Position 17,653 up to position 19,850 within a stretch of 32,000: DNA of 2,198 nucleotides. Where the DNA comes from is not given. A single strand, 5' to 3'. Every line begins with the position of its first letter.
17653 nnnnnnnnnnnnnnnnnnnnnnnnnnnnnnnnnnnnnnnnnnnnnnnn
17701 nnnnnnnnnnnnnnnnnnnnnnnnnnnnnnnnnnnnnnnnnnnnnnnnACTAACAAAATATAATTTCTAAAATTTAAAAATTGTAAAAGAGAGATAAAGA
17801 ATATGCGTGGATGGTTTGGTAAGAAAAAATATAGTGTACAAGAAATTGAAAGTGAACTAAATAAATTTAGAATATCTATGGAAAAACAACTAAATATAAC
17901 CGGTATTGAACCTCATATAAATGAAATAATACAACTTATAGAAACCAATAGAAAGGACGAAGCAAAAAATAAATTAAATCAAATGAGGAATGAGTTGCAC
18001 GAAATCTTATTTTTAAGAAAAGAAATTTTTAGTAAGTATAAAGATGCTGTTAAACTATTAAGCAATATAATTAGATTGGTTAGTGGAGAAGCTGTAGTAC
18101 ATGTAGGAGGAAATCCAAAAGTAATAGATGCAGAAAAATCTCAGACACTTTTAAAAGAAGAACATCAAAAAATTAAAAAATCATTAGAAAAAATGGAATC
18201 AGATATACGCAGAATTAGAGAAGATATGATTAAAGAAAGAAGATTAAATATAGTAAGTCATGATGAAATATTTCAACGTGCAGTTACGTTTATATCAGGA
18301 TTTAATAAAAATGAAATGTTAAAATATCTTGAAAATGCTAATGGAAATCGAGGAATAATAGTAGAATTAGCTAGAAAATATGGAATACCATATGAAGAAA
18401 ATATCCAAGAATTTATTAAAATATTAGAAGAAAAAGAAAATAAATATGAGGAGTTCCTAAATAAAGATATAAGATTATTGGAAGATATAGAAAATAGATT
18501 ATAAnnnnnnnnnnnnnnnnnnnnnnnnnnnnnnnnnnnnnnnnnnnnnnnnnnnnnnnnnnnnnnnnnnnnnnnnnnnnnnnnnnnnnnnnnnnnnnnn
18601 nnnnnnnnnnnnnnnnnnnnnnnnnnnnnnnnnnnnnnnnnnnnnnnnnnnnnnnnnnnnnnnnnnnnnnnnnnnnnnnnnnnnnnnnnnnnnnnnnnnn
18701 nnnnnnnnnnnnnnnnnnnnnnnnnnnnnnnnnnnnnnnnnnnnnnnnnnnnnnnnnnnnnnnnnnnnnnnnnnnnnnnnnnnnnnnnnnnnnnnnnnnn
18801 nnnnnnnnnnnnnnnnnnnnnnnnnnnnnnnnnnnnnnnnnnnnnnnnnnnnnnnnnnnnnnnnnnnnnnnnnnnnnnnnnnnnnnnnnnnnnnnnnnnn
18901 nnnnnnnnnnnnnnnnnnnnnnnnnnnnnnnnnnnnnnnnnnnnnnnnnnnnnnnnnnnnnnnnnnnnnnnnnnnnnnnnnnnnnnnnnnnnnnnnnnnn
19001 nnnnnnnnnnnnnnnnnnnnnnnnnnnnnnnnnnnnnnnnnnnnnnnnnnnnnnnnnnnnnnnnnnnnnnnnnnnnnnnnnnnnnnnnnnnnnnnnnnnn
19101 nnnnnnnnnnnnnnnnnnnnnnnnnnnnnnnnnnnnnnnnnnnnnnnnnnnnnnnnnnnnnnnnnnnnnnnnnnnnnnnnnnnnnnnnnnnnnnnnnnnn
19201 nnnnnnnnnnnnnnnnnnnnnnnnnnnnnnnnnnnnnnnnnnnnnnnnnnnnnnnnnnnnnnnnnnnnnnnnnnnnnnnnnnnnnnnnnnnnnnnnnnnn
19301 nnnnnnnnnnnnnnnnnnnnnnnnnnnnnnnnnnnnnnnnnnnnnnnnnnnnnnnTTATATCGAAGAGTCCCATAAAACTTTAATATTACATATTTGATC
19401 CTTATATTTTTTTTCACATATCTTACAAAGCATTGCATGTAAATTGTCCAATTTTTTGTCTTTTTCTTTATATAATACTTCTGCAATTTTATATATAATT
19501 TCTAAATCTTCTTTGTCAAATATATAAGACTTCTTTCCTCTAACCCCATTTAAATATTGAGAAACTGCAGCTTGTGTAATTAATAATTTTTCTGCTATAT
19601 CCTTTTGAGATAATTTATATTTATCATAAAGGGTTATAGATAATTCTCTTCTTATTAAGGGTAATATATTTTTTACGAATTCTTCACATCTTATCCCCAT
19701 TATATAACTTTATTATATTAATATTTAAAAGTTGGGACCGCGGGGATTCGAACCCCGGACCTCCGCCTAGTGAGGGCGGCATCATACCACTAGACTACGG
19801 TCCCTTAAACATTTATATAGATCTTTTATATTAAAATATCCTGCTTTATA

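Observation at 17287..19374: ACD alpha subunit split exactly at a domain boundary by an opposite-strand gene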

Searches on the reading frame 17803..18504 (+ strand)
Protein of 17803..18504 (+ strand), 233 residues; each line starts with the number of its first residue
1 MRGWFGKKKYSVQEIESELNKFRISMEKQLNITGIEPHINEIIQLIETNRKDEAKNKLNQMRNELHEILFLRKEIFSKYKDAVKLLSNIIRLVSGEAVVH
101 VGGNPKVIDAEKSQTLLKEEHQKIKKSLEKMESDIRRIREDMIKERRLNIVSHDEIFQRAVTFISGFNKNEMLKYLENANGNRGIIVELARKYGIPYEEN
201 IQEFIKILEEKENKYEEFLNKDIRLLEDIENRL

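Call 3: search_protein_families(library=pfam, proteins=[window:17803-18504:+], max_evalue=0.01)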
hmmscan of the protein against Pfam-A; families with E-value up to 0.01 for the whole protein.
window:17803-18504:+ (233 aa): 0 families

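Call 78: search_protein_families(library=ncbifam, proteins=[window:17803-18501:+], max_evalue=0.01)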
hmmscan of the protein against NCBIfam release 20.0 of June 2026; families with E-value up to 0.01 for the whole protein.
window:17803-18501:+ (233 aa): 0 families

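Call 79: search_protein_families(library=phrogs, proteins=[window:17803-18501:+], max_evalue=0.01)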
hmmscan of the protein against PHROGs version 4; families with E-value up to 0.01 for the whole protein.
window:17803-18501:+ (233 aa): 1 family
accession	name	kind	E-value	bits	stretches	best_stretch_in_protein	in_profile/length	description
phrog_27014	-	unknown function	0.0068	17.3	1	21-98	30-108/187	-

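Call 95: predict_structure(protein=window:17803-18501:+)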
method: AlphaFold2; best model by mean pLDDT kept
length: 233 residues; sequences in the alignment: 1
mean_pLDDT: 66.4   pTM: 0.58
mean pLDDT of the five models: 66.4, 65.2, 58.0, 49.5, 44.4
residues with pLDDT >= 90: 18; 70-90: 66; 50-70: 118; < 50: 31
segments of 3 or more residues with pLDDT < 50: 1-6, 98-104, 179-186, 192-196
pLDDT, mean of each block of 10 residues (from residue 1): 54 87 82 82 91 90 80 67 61 51 50 63 62 59 56 51 53 53 49 49 64 79 88 85
secondary structure, 60 per line:
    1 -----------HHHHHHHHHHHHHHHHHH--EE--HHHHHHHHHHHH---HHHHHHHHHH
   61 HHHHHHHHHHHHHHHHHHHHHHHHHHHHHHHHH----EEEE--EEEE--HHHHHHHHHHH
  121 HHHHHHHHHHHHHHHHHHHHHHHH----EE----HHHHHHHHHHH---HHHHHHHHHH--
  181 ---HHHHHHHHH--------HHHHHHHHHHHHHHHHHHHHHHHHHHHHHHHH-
elements in order: H12-29 H36-47 H51-93 E98-101 E104-107 H110-144 H155-165 H169-178 H184-192 H201-232

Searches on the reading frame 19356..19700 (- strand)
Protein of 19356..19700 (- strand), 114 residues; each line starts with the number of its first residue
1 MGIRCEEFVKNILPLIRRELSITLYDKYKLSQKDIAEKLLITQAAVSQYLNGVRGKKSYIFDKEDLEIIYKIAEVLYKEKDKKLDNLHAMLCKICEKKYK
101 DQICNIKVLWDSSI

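Call 3: search_protein_families(library=pfam, proteins=[window:19356-19700:-], max_evalue=0.01)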
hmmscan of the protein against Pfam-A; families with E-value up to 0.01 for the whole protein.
window:19356-19700:- (114 aa): 6 families
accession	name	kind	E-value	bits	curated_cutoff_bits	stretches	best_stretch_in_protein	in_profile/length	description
PF01381.28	HTH_3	-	1.7e-06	28.4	23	1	27-54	7-34/55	Helix-turn-helix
PF12844.13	HTH_19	-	0.0023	18.3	30.2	1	27-74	10-49/64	Helix-turn-helix domain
PF13412.12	HTH_24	-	0.0024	17.9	21.9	1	19-51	7-39/48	Winged helix-turn-helix DNA-binding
PF12802.13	MarR_2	-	0.0035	17.9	27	1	30-51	21-42/61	MarR family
PF13744.12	HTH_37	-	0.0066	16.7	27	0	25-52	27-54/80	Helix-turn-helix domain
PF08281.18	Sigma70_r4_2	-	0.0075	16.3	25.7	0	22-50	19-47/54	Sigma-70, region 4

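Call 78: search_protein_families(library=ncbifam, proteins=[window:19356-19697:-], max_evalue=0.01)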
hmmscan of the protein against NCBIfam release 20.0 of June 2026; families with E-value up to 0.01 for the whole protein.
window:19356-19697:- (113 aa): 6 families
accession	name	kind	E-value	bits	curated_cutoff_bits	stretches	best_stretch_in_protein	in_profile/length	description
NF007403.0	PRK09935.1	equivalog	0.00022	20.9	271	1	3-69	139-198/210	fimbria biosynthesis transcriptional regulator FimZ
NF052532.1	TransRegPagRBaca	equivalog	0.00095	19.2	170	1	15-72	28-84/99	transcriptional repressor PagR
TIGR03830.1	CxxCG_CxxCG_HTH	subfamily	0.0016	18.2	61.8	0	25-51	75-101/127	type II TA system antitoxin MqsA family protein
TIGR02937.1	sigma70-ECF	superfamily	0.0018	17.9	42.9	1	21-55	126-160/165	sigma-70 family RNA polymerase sigma factor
NF033789.1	repress_SdpR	subfamily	0.0022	17.8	100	1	15-72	9-65/79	autorepressor SdpR family transcription factor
NF033546.1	transpos_IS21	equivalog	0.0076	15.8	160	1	23-110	3-77/294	IS21 family transposase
